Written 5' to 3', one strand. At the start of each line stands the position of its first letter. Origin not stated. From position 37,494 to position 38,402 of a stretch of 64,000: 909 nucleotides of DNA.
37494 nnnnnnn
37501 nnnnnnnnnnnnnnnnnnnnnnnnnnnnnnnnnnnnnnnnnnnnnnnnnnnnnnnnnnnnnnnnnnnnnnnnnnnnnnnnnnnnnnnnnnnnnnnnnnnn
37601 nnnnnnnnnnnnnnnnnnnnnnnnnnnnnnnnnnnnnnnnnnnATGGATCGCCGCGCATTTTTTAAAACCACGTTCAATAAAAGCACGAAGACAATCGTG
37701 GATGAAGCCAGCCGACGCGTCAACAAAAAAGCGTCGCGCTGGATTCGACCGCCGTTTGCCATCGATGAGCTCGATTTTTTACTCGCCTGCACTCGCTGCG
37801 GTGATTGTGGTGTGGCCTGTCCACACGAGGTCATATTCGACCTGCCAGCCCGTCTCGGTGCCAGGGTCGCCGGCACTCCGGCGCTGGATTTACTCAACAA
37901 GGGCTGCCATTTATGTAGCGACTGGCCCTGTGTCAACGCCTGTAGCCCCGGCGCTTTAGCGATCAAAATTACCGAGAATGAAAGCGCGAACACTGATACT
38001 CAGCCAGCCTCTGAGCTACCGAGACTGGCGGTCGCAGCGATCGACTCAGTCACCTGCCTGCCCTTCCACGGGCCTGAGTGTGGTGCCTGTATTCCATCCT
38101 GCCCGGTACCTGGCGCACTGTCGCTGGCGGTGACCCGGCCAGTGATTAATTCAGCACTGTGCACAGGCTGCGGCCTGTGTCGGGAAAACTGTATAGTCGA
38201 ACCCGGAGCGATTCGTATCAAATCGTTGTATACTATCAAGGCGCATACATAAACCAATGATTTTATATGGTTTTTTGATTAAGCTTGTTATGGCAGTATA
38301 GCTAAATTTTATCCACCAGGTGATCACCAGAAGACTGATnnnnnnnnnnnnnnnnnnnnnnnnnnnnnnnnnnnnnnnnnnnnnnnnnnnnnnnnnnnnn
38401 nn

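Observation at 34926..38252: Unassigned four-gene redox module: NapG-like ferredoxin, CopC/FixH-like periplasmic protein, 510-aa NapH/CcoG-like polytopic polyferredoxin, NapG-like ferredoxin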

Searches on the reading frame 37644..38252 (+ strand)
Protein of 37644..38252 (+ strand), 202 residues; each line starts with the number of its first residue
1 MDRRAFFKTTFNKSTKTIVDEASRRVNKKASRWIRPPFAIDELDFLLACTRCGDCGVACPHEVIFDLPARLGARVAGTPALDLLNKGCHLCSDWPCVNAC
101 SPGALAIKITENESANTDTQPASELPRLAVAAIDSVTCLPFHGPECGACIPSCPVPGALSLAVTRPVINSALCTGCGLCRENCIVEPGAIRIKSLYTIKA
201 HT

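Call 3: search_protein_families(library=pfam, proteins=[window:37644-38252:+], max_evalue=0.01)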
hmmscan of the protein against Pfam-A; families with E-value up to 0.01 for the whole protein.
window:37644-38252:+ (202 aa): 10 families
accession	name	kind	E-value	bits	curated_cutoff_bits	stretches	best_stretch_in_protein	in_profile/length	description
PF12838.12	Fer4_7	-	1.7e-09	38.4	27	3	88-155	2-50/52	4Fe-4S dicluster domain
PF13187.11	Fer4_9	-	1.4e-08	35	27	2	48-104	1-51/52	4Fe-4S dicluster domain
PF12837.12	Fer4_6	-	2.5e-07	30.7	25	0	166-185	2-21/24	4Fe-4S binding domain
PF12797.12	Fer4_2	-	9.2e-06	25.7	24.5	2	165-183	2-20/22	4Fe-4S binding domain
PF14697.11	Fer4_21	-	2.4e-05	24.8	35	1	131-185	1-53/59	4Fe-4S dicluster domain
PF13237.11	Fer4_10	-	4.4e-05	23.7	25.5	1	145-183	11-52/53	4Fe-4S dicluster domain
PF13183.11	Fer4_8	-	8.9e-05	23.4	27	0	44-63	49-68/68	4Fe-4S dicluster domain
PF00037.32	Fer4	-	0.00011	22.2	21.1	1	166-183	1-18/24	4Fe-4S binding domain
PF13534.11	Fer4_17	-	0.00043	21.2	22.2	0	44-63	41-60/61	4Fe-4S dicluster domain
PF12798.12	Fer4_3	-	0.0024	19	27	0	173-185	1-13/15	4Fe-4S binding domain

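Call 4: search_protein_families(library=ncbifam, proteins=[window:37644-38252:+], max_evalue=0.01)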
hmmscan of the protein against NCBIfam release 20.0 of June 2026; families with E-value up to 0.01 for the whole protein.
window:37644-38252:+ (202 aa): 21 families
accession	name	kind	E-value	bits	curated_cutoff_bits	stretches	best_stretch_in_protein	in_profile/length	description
NF007012.0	PRK09476.1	equivalog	2.7e-31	108.6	269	1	2-192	10-205/254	ferredoxin-type protein NapG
TIGR00397.1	mauM_napG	subfamily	1.6e-24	86.6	178.85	1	25-192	31-196/213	MauM/NapG family ferredoxin-type protein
TIGR00402.1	napF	equivalog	3.8e-17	62.6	102.2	1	4-185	2-145/149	ferredoxin-type protein NapF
TIGR01944.1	rnfB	subfamily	9.6e-07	28.5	68.7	1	97-187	70-159/190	RnfABCDGE type electron transport complex subunit B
NF058577.1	FdxA_fam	equivalog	1.2e-06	28.6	65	1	145-186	11-51/52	4Fe-4S ferredoxin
TIGR04105.1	FeFe_hydrog_B1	subfamily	2.2e-05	23.3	450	1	148-183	120-154/462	monomeric [FeFe] hydrogenase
NF042909.1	FMH_DH_FwdF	exception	3.9e-05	22.9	375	1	48-155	16-113/336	tungsten-dependent formylmethanofuran dehydrogenase subunit FwdF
NF003475.0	PRK05113.1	equivalog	0.00011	22.2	203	1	97-186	70-158/190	electron transport complex subunit RsxB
TIGR02179.1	PorD_KorD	subfamily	0.0002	21.4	60.05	1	145-190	29-72/78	2-oxoacid:acceptor oxidoreductase, delta subunit, pyruvate/2-ketoisovalerate family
NF005503.0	PRK07118.1-2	equivalog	0.00029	20.2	252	0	146-183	143-179/292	RnfABCDGE type electron transport complex subunit B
NF040684.1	PorD_Arch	equivalog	0.00048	20.2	120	0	145-186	36-77/85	pyruvate synthase subunit PorD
NF007013.0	PRK09477.1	equivalog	0.00053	19.2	234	0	48-114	225-283/286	quinol dehydrogenase ferredoxin subunit NapH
TIGR02163.1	napH_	subfamily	0.00069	19.2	213.05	0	48-108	202-254/255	NapH/MauN family ferredoxin-type protein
TIGR04041.1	activase_YjjW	hypoth_equivalog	0.00089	18.8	250.2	1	145-184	45-83/276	YjjW family glycine radical enzyme activase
NF007203.0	PRK09624.1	equivalog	0.0014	18.8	171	0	146-186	56-96/105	pyuvate ferredoxin oxidoreductase subunit delta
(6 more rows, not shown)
